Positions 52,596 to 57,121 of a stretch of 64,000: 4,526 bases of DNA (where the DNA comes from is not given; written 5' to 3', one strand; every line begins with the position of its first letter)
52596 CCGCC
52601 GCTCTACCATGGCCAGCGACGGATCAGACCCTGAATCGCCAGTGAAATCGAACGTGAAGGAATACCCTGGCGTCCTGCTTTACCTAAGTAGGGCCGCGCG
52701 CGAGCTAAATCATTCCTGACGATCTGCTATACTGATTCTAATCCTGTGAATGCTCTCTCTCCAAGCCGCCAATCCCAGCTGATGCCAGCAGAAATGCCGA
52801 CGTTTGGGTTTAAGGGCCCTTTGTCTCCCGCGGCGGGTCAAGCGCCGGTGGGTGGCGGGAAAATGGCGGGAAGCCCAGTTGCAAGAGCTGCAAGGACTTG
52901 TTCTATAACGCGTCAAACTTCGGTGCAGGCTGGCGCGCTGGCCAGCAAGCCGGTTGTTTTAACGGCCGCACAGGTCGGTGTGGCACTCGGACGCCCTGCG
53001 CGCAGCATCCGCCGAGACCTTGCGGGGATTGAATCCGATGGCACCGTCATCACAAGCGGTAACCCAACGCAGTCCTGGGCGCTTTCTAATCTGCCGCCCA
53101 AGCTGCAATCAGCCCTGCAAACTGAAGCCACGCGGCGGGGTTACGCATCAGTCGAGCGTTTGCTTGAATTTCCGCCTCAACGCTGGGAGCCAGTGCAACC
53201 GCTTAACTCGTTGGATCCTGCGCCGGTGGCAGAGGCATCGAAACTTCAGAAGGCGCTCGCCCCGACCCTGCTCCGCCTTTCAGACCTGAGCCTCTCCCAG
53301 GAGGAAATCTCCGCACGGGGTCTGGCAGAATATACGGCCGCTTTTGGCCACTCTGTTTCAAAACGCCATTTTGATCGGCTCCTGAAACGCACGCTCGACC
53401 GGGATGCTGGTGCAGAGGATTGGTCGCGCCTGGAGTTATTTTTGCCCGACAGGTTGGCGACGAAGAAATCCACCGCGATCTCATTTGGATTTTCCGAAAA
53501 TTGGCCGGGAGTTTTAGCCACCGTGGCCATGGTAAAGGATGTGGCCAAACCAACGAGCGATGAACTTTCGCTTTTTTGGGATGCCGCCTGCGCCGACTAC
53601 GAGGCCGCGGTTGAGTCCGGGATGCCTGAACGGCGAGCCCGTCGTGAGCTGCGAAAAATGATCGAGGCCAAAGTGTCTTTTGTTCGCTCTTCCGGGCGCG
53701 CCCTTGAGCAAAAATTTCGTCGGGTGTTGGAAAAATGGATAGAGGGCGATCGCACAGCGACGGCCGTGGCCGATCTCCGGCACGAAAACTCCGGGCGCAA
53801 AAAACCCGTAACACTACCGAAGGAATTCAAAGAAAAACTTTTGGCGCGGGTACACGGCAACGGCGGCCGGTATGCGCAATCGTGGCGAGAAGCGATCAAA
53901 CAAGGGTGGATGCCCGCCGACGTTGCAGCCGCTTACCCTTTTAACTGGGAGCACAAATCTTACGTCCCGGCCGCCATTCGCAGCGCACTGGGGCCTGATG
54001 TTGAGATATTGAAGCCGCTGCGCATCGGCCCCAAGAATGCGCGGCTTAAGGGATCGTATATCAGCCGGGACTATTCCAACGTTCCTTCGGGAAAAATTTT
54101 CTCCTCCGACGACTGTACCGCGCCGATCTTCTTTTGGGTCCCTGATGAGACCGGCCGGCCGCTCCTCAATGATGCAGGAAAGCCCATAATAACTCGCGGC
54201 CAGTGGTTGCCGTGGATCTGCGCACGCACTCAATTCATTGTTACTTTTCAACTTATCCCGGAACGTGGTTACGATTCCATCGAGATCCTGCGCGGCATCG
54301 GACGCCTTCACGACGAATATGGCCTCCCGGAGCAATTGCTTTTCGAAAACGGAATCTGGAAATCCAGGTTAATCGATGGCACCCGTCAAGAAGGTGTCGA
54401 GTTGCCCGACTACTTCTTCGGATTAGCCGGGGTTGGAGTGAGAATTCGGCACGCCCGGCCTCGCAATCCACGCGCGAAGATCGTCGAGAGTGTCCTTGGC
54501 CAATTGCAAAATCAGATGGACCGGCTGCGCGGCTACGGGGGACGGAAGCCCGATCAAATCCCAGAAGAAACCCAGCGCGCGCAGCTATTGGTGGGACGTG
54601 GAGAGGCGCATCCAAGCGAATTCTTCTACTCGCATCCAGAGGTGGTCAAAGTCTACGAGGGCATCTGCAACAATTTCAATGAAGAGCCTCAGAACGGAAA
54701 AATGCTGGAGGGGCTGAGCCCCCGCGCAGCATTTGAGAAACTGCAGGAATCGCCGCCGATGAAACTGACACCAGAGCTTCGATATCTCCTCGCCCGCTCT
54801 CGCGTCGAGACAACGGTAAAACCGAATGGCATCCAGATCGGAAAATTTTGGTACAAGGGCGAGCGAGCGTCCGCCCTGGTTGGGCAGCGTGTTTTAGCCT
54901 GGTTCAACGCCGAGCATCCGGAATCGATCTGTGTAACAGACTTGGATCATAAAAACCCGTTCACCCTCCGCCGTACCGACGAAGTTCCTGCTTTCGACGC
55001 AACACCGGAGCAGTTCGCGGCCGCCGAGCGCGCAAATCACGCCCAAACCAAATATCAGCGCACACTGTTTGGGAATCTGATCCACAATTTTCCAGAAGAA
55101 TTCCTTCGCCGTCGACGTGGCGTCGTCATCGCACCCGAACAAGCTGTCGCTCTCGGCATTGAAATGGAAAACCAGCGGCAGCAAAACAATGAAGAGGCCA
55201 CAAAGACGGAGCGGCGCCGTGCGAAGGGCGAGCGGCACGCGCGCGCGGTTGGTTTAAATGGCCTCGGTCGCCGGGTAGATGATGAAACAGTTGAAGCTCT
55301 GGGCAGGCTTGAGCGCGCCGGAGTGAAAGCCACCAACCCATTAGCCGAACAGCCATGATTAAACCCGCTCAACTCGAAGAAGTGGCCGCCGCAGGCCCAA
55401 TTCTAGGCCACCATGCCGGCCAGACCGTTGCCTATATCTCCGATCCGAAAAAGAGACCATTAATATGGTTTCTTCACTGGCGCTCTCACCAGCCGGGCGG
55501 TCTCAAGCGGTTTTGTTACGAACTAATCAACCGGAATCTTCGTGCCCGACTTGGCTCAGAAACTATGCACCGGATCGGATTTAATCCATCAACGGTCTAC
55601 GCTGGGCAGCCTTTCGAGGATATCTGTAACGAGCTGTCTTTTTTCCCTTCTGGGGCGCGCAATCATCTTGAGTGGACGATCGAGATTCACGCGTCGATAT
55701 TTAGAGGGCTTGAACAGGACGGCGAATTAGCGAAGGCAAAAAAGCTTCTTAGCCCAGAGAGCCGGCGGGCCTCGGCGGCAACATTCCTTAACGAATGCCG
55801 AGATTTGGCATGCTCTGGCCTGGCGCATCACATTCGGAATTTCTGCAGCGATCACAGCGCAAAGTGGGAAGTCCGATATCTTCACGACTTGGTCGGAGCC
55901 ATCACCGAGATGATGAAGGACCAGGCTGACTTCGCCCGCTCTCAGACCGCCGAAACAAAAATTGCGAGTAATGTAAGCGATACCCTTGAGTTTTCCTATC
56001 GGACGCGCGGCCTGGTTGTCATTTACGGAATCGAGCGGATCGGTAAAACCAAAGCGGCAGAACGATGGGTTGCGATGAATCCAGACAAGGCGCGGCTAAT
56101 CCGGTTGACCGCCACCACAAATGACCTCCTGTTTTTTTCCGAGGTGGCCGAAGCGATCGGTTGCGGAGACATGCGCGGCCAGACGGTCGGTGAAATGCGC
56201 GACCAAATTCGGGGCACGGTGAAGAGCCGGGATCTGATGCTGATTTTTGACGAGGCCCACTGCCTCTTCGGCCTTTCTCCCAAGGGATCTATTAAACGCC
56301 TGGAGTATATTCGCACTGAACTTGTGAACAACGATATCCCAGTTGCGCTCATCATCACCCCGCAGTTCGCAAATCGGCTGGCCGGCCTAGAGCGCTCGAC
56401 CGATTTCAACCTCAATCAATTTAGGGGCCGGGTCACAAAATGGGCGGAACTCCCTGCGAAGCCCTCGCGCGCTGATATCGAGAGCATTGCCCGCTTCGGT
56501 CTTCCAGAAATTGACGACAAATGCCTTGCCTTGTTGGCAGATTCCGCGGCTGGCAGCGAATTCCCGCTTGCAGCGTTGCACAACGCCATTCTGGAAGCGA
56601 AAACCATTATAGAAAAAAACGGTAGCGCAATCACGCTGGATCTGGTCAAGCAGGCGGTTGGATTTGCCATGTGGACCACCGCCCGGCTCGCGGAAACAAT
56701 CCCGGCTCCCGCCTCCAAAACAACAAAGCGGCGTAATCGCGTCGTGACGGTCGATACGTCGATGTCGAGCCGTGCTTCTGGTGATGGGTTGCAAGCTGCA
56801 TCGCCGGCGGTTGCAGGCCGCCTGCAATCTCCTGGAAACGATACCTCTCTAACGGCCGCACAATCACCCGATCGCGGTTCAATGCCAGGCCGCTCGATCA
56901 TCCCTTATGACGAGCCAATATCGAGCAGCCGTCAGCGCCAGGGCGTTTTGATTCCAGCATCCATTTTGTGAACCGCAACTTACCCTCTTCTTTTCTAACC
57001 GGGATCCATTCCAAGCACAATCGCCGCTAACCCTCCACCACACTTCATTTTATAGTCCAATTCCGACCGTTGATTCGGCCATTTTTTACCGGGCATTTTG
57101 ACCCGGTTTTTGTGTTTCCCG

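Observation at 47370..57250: Compact Mu-like transposable module parked directly upstream of the dcw (mraZ) operator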

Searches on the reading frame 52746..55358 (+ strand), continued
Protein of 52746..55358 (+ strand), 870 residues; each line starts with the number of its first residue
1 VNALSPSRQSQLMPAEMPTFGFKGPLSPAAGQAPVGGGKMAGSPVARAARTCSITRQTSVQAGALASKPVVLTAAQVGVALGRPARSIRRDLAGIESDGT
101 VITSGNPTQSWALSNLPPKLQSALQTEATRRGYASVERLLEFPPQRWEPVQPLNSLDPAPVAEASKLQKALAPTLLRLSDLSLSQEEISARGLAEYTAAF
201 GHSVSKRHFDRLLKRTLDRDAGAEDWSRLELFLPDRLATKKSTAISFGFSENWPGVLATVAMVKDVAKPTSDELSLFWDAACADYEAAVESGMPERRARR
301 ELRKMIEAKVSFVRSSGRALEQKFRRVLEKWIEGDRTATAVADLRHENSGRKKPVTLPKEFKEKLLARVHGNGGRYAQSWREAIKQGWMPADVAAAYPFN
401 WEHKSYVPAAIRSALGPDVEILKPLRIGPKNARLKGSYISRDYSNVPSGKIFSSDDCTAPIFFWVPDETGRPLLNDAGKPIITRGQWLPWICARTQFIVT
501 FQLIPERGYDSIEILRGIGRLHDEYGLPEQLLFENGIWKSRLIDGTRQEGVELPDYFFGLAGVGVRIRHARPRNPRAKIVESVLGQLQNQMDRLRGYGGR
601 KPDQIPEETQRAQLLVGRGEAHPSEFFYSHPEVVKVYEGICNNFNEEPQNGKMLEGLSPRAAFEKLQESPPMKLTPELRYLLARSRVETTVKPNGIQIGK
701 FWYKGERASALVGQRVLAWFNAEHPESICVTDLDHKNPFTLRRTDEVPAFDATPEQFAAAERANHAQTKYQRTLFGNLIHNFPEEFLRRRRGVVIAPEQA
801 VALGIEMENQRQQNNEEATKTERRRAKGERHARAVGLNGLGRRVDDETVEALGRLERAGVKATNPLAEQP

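Call 111: search_protein_families(library=pfam, proteins=[L057:96-647:+, L047:9463-9954:+, L044:6606-7103:+, L051:7862-8356:+, L049:6491-6958:+, L007:8954-9718:+, L040:4702-8826:+, L040:479-856:-, L078:8853-9374:+, L068:9498-9989:+], max_evalue=0.01)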
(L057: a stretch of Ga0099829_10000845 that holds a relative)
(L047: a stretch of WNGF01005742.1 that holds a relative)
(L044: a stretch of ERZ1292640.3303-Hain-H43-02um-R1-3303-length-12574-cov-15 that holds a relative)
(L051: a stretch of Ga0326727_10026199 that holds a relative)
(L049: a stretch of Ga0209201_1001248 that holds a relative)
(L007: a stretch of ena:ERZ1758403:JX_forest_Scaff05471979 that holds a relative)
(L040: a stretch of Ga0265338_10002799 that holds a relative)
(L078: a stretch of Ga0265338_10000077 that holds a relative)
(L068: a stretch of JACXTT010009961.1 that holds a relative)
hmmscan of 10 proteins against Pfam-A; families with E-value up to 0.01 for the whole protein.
L057:96-647:+ (183 aa): 0 families

L047:9463-9954:+ (163 aa): 0 families

L044:6606-7103:+ (165 aa): 0 families

L051:7862-8356:+ (164 aa): 0 families

L049:6491-6958:+ (155 aa): 0 families

L007:8954-9718:+ (254 aa): 0 families

L040:4702-8826:+ (1374 aa): 4 families
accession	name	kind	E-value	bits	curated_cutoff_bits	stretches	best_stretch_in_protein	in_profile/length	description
PF02518.31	HATPase_c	-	1.3e-15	58.3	26.4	1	1263-1356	3-110/111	Histidine kinase-, DNA gyrase B-, and HSP90-like ATPase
PF07730.19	HisKA_3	-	9e-15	55.4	24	1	1156-1221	1-66/68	Histidine kinase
PF07691.17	PA14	-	3.6e-06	27.3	24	1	138-172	44-78/147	PA14 domain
PF13581.12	HATPase_c_2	-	9.8e-06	26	27.4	1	1258-1336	24-100/127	Histidine kinase-like ATPase domain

L040:479-856:- (125 aa): 3 families
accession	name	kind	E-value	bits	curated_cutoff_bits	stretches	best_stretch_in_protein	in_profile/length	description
PF01381.28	HTH_3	-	4e-08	33.6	23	1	16-62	1-47/55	Helix-turn-helix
PF13560.12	HTH_31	-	0.0021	18.8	27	1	15-59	5-50/64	Helix-turn-helix domain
PF12844.13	HTH_19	-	0.0036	17.6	30.2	1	14-59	2-47/64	Helix-turn-helix domain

L078:8853-9374:+ (173 aa): 0 families

L068:9498-9989:+ (163 aa): 0 families
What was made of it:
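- Tried and rejected: None was found (call 111).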

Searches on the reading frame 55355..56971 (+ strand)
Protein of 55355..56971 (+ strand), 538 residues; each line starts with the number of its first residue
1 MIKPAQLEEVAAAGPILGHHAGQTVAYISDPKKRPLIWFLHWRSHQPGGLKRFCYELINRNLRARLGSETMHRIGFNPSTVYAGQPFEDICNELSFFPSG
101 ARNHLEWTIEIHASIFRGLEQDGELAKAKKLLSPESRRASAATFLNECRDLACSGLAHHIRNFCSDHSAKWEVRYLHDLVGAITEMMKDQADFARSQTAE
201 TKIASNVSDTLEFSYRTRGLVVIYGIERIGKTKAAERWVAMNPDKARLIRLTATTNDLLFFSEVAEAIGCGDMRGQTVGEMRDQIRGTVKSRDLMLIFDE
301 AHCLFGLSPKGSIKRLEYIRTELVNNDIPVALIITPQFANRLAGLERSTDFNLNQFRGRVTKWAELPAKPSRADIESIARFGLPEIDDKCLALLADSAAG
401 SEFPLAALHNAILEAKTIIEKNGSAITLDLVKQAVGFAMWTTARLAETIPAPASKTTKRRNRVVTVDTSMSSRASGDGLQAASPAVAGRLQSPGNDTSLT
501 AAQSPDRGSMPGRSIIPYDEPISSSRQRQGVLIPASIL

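Call 3: search_protein_families(library=pfam, proteins=[window:55355-56971:+], max_evalue=0.1)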
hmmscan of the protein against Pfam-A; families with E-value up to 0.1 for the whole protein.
window:55355-56971:+ (538 aa): 1 family
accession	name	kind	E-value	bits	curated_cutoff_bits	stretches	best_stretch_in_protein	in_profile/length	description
PF13401.12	AAA_22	-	5.4e-11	43.4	27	1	217-342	4-130/130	AAA domain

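Call 4: search_protein_families(library=phrogs, proteins=[window:55355-56971:+], max_evalue=0.01)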
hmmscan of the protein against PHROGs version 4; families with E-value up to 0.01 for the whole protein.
window:55355-56971:+ (538 aa): 1 family
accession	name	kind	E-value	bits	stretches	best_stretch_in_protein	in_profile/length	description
phrog_296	-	integration and excision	7.4e-21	75.5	1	190-456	290-540/626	DNA transposition protein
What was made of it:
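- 55355..56971 (+): MuB-like AAA+ ATPase with Walker A (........) and Walker B (LIFDEA) motifs, plus a ~200-aa N-terminal extension that phage Mu B lacks. phrog_296 7.4e-21 and AAA_22 5e-11 (calls 3, 4).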

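Call 50: search_protein_families(library=ncbifam, proteins=[window:55355-56971:+], max_evalue=0.01)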
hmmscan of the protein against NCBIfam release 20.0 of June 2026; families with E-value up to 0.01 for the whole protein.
window:55355-56971:+ (538 aa): 0 families

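Call 51: search_protein_families(library=padloc, proteins=[window:55355-56971:+], max_evalue=0.01)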
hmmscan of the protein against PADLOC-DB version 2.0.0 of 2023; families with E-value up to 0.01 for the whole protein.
window:55355-56971:+ (538 aa): 0 families

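Call 53: search_solved_structures(query=window:55355-56971:+, max_evalue=1, show_alignments=1)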
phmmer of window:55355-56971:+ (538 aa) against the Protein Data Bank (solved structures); distinct sequences matched with E-value up to 1: 1.
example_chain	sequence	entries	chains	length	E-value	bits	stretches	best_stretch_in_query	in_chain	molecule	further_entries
8xvb_A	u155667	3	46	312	0.005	18.7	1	199-434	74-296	ATP-dependent target DNA activator B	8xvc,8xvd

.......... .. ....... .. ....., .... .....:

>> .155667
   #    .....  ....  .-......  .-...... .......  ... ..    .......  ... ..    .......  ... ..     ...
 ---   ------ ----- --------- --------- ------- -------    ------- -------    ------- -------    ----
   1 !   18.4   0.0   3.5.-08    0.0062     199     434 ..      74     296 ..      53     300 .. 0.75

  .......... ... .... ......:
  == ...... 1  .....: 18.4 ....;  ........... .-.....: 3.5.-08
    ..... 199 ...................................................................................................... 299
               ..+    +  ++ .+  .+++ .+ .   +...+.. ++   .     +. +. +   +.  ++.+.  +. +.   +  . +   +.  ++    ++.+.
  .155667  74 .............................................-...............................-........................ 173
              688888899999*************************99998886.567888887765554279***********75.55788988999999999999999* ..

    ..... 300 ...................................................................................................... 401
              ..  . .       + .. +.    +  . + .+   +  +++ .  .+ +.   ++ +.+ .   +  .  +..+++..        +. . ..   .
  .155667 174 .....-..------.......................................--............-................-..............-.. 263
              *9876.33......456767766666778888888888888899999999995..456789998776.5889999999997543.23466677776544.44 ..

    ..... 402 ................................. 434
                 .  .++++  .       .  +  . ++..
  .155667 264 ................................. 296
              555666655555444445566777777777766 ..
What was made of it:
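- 55355..56971 (+): Phage Mu B (PDB 8xvb) E = 0.005, residues 199-434 (call 53).
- On Mu-type transposable element (MuA/MuB system): Phage Mu B (8xvb) E = 0.005 over residues 199-434 (call 53).
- It aligns to phage Mu B (PDB 8xvb, E = 0.005; call 53). The ATPase matches phage Mu B, not TnsC, among solved structures (call 53), and it hits the PHROG for Mu-type transposition proteins.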
